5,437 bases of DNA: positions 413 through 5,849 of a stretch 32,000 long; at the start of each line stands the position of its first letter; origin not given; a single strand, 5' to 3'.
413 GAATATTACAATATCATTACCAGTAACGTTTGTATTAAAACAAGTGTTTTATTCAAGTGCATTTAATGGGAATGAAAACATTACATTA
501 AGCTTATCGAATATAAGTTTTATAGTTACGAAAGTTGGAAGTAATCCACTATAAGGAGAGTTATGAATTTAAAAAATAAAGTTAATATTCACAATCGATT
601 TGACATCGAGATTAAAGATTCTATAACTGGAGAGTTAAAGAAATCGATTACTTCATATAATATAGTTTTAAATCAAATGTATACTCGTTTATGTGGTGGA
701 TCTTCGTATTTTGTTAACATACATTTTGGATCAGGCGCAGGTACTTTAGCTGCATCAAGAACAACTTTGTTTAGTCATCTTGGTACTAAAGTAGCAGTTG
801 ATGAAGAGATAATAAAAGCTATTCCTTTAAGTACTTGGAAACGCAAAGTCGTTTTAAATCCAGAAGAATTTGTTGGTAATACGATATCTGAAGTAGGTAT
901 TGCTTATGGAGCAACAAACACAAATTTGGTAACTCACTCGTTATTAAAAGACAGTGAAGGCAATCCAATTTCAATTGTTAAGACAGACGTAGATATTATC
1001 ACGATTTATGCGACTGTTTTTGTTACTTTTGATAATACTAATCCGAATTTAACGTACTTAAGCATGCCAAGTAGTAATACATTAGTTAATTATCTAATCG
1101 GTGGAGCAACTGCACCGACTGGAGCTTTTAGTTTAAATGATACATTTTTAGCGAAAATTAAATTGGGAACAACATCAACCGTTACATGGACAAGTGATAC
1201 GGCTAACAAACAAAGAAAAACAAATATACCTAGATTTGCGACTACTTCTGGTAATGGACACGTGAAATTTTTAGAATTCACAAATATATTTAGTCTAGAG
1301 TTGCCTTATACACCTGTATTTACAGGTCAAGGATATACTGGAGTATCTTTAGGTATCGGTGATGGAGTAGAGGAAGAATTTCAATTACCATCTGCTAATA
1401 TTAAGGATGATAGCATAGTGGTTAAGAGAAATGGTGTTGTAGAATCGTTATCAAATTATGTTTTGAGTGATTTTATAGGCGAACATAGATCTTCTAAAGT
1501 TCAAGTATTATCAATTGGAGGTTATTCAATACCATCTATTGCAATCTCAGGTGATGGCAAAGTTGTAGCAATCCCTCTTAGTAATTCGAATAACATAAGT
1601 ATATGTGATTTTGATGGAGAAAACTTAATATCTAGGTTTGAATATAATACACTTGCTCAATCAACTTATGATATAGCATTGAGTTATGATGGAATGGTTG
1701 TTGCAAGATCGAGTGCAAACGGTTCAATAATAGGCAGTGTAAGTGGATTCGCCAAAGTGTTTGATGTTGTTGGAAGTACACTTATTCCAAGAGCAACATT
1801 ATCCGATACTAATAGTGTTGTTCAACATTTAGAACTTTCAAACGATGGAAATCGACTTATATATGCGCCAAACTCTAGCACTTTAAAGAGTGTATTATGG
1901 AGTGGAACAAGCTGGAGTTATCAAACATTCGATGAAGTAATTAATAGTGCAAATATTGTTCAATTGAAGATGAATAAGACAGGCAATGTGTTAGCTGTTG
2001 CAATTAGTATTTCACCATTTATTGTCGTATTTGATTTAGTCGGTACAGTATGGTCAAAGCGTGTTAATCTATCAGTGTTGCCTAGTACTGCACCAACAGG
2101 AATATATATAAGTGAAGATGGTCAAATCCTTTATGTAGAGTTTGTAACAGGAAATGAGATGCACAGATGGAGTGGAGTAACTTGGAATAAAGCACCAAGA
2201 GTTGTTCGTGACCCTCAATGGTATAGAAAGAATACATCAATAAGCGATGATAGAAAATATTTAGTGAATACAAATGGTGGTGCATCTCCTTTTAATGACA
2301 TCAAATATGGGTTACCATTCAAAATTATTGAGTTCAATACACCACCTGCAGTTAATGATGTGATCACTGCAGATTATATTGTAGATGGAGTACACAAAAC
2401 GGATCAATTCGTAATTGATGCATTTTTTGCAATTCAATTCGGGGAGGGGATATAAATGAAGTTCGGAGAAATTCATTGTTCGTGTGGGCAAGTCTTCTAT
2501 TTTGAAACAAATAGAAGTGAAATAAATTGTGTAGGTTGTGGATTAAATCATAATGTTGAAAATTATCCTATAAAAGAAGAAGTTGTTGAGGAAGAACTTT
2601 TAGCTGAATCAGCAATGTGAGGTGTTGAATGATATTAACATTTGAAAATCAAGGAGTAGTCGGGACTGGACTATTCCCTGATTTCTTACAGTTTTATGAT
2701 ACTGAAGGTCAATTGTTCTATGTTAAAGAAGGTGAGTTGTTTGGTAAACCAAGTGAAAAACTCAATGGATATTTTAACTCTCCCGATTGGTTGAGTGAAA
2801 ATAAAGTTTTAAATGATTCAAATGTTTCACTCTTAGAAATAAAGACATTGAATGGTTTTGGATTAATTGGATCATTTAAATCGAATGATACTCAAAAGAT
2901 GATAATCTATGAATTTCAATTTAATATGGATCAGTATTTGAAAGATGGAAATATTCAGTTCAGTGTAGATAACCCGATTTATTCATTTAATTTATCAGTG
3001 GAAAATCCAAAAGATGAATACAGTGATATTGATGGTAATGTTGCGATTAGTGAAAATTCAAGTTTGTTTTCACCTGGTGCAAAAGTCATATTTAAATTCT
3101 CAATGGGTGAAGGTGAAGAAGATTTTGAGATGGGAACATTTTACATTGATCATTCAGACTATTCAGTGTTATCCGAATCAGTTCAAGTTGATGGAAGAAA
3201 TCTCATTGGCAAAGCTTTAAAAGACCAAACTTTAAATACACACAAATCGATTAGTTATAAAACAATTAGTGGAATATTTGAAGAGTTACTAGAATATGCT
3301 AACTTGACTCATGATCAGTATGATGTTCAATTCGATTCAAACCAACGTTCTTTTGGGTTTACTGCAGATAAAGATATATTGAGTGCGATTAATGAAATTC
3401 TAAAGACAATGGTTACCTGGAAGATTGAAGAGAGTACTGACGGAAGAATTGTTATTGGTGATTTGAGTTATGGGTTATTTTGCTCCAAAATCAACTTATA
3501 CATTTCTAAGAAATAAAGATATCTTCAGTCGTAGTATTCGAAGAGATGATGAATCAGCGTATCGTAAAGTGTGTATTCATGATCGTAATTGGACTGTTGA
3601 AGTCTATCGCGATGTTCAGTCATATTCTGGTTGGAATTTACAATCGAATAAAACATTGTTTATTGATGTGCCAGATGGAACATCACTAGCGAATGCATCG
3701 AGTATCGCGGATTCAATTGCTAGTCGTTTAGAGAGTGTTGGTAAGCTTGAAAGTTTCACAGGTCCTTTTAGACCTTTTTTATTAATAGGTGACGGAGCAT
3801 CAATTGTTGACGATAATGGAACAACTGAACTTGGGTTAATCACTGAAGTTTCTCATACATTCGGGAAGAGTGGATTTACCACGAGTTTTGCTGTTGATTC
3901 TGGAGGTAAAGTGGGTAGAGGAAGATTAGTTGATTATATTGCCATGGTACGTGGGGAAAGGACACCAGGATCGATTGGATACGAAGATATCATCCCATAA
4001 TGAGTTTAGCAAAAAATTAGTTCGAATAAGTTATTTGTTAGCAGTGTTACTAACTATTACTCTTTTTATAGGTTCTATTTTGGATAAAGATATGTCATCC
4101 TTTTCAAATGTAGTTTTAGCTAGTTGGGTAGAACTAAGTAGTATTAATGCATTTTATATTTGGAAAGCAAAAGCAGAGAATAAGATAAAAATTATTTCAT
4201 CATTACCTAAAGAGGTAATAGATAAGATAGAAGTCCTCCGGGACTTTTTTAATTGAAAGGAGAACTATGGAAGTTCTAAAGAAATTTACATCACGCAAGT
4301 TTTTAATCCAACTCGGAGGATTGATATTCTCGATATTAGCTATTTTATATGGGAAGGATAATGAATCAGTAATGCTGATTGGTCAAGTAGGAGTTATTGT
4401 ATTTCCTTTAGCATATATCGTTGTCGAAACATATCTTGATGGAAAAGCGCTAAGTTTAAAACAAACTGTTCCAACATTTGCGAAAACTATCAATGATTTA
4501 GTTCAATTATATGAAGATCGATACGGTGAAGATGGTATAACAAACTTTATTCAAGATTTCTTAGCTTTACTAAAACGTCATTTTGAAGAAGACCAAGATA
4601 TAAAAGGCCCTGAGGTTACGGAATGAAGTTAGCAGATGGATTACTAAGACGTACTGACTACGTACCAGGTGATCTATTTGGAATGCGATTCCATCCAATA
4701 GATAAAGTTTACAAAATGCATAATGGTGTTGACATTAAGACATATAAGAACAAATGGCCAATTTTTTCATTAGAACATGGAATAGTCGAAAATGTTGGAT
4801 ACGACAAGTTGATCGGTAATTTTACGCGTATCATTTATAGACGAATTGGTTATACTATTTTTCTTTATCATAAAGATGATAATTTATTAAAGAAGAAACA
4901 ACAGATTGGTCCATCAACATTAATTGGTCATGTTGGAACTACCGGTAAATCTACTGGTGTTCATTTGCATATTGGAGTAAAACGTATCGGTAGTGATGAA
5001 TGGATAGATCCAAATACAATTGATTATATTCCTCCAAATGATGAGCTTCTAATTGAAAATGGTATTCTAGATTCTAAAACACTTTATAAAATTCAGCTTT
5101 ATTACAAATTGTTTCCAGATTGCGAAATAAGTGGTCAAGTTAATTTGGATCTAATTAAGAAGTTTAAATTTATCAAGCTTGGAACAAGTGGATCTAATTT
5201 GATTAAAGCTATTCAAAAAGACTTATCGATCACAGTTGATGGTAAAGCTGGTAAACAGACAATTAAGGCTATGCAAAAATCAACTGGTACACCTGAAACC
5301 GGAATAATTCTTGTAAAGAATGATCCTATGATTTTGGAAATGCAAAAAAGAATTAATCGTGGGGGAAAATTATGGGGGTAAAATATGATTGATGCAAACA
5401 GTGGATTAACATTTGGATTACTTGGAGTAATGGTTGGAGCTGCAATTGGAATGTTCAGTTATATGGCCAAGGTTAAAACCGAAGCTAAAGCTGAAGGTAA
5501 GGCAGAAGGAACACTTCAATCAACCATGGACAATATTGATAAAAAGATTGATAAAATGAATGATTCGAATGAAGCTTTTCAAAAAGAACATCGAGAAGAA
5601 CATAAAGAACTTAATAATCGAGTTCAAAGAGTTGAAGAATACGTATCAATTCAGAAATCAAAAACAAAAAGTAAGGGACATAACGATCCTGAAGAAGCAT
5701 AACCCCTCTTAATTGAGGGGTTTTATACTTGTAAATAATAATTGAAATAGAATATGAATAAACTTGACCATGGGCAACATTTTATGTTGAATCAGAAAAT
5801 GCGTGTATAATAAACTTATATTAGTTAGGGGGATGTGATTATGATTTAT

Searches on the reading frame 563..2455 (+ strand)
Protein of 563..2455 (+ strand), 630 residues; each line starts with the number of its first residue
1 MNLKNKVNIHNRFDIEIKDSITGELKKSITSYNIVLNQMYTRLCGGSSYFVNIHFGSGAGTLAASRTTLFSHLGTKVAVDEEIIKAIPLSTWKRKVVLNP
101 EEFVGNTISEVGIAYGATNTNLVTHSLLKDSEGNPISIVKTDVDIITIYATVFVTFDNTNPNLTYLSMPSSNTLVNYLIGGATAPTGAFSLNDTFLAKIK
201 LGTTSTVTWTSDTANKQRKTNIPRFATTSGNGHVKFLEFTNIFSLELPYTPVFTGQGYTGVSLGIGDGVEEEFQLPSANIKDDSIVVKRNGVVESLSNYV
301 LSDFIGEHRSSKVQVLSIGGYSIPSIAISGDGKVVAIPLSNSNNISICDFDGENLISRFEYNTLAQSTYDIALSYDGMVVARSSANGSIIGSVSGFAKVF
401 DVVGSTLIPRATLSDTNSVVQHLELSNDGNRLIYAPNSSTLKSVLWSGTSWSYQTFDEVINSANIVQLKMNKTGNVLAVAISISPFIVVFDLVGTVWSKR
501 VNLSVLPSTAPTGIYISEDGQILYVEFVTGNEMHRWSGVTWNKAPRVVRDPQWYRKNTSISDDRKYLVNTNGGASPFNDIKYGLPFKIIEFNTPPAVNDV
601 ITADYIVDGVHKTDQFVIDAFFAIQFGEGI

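Call 73: search_dna_similar(query=window:563-2455:+, collection=phages, mode=protein, max_evalue=1e-10, max_rows=12)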
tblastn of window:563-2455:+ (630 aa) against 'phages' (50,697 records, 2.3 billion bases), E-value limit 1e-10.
Records with a match: 1; places in all: 1; records where one place covers at least 80% of the query: 0.
Best place of each record, by identity: <60% 1.
By first word of the organism name: phage 1.
By host as written in the record: - 1.
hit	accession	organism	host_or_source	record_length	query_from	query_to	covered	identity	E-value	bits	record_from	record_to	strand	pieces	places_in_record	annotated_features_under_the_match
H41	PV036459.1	phage IMGVR 517045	human feces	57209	1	202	32%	39.9%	6e-34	145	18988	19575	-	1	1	hypothetical protein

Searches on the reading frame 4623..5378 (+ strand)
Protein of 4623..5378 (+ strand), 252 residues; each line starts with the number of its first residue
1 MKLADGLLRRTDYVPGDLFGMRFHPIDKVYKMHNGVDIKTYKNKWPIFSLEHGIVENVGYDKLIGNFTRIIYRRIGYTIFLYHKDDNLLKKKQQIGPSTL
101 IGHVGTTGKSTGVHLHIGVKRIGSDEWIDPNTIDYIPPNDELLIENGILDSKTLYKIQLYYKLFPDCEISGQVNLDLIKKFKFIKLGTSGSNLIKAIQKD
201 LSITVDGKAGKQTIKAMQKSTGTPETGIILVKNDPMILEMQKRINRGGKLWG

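Call 3: search_protein_families(library=pfam, proteins=[window:4623-5378:+], max_evalue=1)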
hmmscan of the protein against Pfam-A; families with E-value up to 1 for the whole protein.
window:4623-5378:+ (252 aa): 3 families
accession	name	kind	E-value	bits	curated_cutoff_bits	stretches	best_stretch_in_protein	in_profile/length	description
PF01551.29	Peptidase_M23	-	5.8e-14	52.5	28.7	1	31-123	1-91/96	Peptidase family M23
PF01471.23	PG_binding_1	-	3.9e-05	24.2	23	1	194-217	34-57/57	Putative peptidoglycan binding domain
PF09374.15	PG_binding_3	-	0.15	12.7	24.6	1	200-220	9-33/76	Predicted Peptidoglycan domain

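Call 5: search_protein_families(library=phrogs, proteins=[window:4623-5378:+], max_evalue=1)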
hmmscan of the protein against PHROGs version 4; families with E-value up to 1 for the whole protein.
window:4623-5378:+ (252 aa): 18 families
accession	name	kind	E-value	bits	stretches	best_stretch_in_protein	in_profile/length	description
phrog_7767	-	other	2.1e-12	48.2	1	31-132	19-117/194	metallo-endopeptidase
phrog_6700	-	lysis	4e-11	41.6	1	13-123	2606-2715/2898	endolysin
phrog_37190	-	other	2.2e-09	38.1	1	18-123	126-229/244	peptidase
phrog_14988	-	other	9.9e-08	33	1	27-117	27-124/272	peptidase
phrog_1067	-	head and packaging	1.4e-07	31.4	1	19-136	748-863/991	minor head protein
phrog_33207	-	other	9.1e-07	30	1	26-124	20-120/240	metallo-endopeptidase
phrog_28672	-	other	9.4e-06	25.5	1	31-119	286-373/397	metallo-endopeptidase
phrog_3578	-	lysis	3e-05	24.6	1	20-128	221-347/405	endolysin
phrog_880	-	lysis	6.1e-05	23.6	1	31-120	27-120/435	endolysin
phrog_8537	-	unknown function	0.00016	22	1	33-125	16-106/384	-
phrog_23582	-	unknown function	0.00023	21.3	1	187-246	274-330/565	-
phrog_10030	-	tail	0.00094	17.5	1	91-124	1977-2010/2105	tail length tape measure protein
phrog_11037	-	unknown function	0.0015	18.8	1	78-121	242-285/365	-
phrog_1493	-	lysis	0.0053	17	1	187-228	275-316/394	endolysin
phrog_23188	-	tail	0.0061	14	1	33-118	3162-3248/5002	tail length tape measure protein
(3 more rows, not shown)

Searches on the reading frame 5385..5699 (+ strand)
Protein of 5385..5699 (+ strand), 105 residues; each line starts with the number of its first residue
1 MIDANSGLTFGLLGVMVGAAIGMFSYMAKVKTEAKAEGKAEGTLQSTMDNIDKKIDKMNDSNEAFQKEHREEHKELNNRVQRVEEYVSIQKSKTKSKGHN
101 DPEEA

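Call 3: search_protein_families(library=pfam, proteins=[window:5385-5699:+], max_evalue=1)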
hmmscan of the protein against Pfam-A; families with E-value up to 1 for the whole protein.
window:5385-5699:+ (105 aa): 9 families
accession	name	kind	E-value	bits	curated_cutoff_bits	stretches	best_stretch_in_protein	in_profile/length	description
PF05659.16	RPW8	-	0.00015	21.9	30.4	1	15-87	3-79/139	Arabidopsis broad-spectrum mildew resistance protein RPW8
PF13874.11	Nup54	-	0.0066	16.9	30.5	1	27-95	35-103/140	Nucleoporin complex subunit 54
PF16526.10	CLZ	-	0.016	16.1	26.7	1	33-85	18-70/71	C-terminal leucine zipper domain of cyclic nucleotide-gated channels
PF04778.17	LMP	-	0.017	15.5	26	1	39-90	37-88/158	LMP repeated region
PF14584.11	DUF4446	-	0.018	15.5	27.4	1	17-84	14-83/150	Protein of unknown function (DUF4446)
PF15917.11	Piezo_TM25-28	-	0.061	12.8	27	1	18-84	190-252/328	Piezo TM25-28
PF06419.17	COG6_N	-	0.079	13.5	27.4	1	42-96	36-89/114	Conserved oligomeric complex COG6, N-terminal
PF14362.11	DUF4407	-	0.17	11.6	31.3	1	34-85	179-230/297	Domain of unknown function (DUF4407)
PF09845.14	OapC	-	0.19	12.4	23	1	22-85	28-91/133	Origin-associated protein OapC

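Call 5: search_protein_families(library=phrogs, proteins=[window:5385-5699:+], max_evalue=1)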
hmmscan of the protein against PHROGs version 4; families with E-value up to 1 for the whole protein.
window:5385-5699:+ (105 aa): 21 families
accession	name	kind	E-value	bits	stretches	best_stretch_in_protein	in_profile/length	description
phrog_1863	-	unknown function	1.5e-09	38.7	1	9-87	7-81/97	-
phrog_1009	-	unknown function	8.2e-08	33.3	1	7-92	5-90/103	-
phrog_6197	-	lysis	0.00025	22.2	1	15-86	15-79/167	Rz-like spanin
phrog_9829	-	unknown function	0.00055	21.3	1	13-88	10-86/95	-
phrog_3671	-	unknown function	0.0026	18.9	1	13-86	16-83/87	-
phrog_3999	-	unknown function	0.0052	17.9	1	16-88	16-87/107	-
phrog_24256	-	unknown function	0.0069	17.4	1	12-93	10-86/118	-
phrog_1350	-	lysis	0.0085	17.2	1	12-72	32-93/97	holin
phrog_2658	-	other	0.018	16.3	1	11-94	14-103/126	hol-like chemotaxis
phrog_8821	-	lysis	0.019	16.1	1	12-89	13-87/130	Rz-like spanin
phrog_214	-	lysis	0.019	15.8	1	12-85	15-91/176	Rz-like spanin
phrog_7303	-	unknown function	0.02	16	1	44-85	6-47/80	-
phrog_89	-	lysis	0.054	14.5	1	12-85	9-85/143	Rz-like spanin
phrog_31691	-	unknown function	0.059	14.4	1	74-95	8-29/50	-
phrog_726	-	unknown function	0.093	13.6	1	32-87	53-107/154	-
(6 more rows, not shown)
